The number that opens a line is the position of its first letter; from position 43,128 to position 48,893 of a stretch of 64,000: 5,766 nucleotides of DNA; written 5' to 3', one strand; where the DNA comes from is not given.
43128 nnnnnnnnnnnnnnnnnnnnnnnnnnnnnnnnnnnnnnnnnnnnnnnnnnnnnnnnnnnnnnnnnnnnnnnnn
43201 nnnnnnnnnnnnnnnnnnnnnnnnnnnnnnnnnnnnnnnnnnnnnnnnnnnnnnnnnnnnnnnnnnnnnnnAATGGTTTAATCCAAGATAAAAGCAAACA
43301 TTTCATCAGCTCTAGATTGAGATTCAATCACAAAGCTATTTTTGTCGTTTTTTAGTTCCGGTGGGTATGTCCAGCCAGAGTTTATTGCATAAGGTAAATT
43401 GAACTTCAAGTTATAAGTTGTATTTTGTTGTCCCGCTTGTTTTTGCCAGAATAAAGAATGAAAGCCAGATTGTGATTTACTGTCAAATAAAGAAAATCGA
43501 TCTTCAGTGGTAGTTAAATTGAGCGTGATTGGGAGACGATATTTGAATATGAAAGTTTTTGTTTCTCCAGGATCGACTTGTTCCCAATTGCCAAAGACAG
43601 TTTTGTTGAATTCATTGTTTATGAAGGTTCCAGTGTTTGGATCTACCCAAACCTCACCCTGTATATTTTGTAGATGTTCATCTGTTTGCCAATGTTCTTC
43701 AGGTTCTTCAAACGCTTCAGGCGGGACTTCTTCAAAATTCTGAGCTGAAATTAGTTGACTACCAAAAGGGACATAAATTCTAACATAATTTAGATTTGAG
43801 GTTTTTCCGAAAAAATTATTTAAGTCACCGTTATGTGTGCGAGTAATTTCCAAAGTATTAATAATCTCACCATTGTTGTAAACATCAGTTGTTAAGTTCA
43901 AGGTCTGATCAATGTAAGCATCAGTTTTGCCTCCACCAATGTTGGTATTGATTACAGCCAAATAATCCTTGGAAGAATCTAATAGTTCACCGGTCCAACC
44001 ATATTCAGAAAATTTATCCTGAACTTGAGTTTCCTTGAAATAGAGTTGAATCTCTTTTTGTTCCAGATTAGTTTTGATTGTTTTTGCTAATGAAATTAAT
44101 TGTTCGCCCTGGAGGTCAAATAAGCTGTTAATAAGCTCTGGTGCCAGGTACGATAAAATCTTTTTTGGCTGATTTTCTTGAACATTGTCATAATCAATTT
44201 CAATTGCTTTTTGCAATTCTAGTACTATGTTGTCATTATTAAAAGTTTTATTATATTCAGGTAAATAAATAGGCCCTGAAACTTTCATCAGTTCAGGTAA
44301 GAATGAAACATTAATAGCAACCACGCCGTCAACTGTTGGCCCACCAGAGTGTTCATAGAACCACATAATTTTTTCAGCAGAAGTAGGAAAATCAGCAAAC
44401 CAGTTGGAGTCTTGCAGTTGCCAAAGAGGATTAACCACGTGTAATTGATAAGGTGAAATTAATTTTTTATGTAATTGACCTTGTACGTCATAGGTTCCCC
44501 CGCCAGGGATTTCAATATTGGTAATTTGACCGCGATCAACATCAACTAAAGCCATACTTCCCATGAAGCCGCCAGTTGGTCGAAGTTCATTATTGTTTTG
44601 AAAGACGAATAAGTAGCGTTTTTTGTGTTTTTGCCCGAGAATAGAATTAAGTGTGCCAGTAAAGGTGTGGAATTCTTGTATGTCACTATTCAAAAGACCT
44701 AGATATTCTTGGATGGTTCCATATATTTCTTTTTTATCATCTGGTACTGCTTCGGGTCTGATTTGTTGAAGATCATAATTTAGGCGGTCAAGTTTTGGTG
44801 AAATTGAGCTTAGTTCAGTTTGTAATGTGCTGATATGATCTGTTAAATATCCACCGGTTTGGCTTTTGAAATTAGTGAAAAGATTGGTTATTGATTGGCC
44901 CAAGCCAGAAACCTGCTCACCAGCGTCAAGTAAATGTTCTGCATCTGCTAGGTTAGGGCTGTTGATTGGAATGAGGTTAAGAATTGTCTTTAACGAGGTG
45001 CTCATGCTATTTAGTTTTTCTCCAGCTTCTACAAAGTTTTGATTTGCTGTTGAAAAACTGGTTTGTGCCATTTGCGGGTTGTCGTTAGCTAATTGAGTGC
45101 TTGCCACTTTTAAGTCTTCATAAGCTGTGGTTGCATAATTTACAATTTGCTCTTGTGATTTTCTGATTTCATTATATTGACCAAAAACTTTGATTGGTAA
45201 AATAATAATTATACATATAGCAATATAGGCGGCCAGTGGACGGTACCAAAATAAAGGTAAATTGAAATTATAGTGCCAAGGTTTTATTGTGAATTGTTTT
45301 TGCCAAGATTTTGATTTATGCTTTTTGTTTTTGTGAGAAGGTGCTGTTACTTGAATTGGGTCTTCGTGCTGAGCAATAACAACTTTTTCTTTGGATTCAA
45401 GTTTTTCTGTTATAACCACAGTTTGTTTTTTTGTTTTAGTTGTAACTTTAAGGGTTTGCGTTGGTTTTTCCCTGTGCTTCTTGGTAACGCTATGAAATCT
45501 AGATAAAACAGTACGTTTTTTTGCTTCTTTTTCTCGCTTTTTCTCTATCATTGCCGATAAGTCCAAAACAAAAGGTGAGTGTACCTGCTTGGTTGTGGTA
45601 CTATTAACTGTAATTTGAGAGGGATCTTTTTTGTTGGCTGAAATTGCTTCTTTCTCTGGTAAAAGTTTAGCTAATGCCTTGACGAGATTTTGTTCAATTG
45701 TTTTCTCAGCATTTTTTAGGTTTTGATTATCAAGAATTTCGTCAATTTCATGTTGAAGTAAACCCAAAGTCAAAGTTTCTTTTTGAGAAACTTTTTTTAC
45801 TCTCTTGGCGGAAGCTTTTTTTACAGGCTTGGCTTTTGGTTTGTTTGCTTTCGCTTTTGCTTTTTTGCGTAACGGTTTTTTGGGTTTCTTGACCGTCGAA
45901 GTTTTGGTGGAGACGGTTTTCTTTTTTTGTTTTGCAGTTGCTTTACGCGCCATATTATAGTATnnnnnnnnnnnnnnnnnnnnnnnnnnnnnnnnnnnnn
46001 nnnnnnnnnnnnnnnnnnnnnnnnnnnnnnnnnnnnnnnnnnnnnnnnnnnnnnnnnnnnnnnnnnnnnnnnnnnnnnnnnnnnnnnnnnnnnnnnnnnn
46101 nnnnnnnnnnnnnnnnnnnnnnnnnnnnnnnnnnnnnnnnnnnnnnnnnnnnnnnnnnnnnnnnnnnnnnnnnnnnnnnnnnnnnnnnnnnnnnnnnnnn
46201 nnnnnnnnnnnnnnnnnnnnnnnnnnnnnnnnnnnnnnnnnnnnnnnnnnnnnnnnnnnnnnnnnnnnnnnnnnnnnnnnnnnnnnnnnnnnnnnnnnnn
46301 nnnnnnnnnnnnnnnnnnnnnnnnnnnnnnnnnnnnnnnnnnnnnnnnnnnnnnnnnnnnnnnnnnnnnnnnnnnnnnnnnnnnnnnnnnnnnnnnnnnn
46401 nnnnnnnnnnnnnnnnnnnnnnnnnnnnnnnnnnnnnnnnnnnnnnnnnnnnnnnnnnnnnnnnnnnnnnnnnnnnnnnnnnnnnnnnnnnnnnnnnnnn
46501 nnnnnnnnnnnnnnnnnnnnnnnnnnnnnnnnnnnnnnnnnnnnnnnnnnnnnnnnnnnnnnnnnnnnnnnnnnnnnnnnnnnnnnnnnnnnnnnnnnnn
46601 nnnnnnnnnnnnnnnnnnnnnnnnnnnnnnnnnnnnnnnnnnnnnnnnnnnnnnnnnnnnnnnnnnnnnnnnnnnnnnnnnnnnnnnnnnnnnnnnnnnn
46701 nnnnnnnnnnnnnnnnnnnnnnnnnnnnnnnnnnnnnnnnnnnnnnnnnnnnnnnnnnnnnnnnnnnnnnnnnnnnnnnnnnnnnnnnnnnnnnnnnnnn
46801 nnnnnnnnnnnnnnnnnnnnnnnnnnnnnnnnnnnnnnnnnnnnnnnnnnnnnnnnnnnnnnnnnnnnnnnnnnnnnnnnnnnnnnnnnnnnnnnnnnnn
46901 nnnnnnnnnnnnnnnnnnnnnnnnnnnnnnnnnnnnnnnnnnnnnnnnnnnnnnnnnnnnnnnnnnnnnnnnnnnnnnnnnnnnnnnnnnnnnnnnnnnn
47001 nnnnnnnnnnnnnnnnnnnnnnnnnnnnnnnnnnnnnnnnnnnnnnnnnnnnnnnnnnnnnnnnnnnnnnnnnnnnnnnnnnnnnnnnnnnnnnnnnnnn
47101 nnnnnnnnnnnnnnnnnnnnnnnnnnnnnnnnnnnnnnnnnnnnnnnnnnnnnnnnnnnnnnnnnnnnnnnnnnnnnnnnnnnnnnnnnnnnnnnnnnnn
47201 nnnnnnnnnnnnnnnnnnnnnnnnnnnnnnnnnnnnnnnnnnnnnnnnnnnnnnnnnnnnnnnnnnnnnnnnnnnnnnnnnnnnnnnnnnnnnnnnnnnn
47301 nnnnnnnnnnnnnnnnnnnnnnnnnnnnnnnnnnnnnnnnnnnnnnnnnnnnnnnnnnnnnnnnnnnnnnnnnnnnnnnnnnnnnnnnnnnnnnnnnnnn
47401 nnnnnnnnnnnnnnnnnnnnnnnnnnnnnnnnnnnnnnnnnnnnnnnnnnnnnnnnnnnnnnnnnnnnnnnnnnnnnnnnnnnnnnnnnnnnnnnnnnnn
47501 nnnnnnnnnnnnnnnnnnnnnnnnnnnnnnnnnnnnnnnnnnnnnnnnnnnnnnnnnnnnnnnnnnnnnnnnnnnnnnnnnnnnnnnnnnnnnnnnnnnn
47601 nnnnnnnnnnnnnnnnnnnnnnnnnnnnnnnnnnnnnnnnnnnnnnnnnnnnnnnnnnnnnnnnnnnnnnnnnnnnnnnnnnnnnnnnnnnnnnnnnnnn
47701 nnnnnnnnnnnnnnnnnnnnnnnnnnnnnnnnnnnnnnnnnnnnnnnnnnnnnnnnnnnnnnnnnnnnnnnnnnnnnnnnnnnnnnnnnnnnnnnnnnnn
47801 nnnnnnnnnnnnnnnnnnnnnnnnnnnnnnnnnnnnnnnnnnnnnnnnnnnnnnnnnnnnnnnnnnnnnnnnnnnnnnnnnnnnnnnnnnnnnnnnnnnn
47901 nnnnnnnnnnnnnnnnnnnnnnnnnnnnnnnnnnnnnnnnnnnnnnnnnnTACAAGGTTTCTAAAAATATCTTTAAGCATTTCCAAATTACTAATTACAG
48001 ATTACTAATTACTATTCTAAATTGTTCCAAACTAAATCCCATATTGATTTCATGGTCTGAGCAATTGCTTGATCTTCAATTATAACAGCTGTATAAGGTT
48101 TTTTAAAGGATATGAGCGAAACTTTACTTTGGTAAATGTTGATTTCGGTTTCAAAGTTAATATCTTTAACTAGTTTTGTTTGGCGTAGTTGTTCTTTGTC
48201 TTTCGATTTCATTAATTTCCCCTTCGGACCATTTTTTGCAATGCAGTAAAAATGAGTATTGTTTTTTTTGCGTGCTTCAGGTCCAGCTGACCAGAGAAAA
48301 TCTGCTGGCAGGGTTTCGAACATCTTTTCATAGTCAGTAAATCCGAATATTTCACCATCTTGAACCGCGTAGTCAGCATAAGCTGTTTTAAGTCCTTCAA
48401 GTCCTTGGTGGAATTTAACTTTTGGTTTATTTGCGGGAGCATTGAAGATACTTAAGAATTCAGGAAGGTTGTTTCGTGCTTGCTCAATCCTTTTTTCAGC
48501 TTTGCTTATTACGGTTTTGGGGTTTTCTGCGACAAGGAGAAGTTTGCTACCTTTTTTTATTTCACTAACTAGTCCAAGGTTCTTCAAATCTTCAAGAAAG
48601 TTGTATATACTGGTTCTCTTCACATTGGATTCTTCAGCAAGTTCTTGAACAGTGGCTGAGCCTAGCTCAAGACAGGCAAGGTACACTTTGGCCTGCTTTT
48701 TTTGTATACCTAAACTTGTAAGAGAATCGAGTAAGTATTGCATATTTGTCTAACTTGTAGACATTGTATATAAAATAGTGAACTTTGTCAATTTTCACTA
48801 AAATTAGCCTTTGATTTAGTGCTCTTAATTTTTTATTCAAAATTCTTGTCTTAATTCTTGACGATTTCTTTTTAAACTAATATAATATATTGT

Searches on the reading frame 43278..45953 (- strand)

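Call 89: search_protein_families(library=pfam, proteins=[window:43278-45953:-], max_evalue=0.00001)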
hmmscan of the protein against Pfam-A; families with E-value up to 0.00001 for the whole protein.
window:43278-45953:- (891 aa): 1 family
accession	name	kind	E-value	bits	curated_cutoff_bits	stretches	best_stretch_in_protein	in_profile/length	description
PF13196.11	DUF4012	-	7.3e-27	95.1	28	1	444-581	3-140/144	Protein of unknown function (DUF4012)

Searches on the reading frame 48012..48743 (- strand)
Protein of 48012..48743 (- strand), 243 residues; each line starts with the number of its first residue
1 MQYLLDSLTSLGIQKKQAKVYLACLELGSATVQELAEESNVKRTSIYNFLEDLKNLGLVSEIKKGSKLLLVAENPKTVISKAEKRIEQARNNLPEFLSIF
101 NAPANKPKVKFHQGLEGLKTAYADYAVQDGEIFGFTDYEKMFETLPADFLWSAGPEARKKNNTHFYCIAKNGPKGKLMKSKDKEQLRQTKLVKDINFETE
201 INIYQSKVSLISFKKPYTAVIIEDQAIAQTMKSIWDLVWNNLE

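Call 89: search_protein_families(library=pfam, proteins=[window:48012-48743:-], max_evalue=0.00001)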
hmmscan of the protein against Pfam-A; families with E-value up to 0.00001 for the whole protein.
window:48012-48743:- (243 aa): 1 family
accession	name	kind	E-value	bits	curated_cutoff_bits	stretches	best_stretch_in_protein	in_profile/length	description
PF01978.25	TrmB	-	1.1e-14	54.5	25.6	1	8-66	1-59/68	Sugar-specific transcriptional regulator TrmB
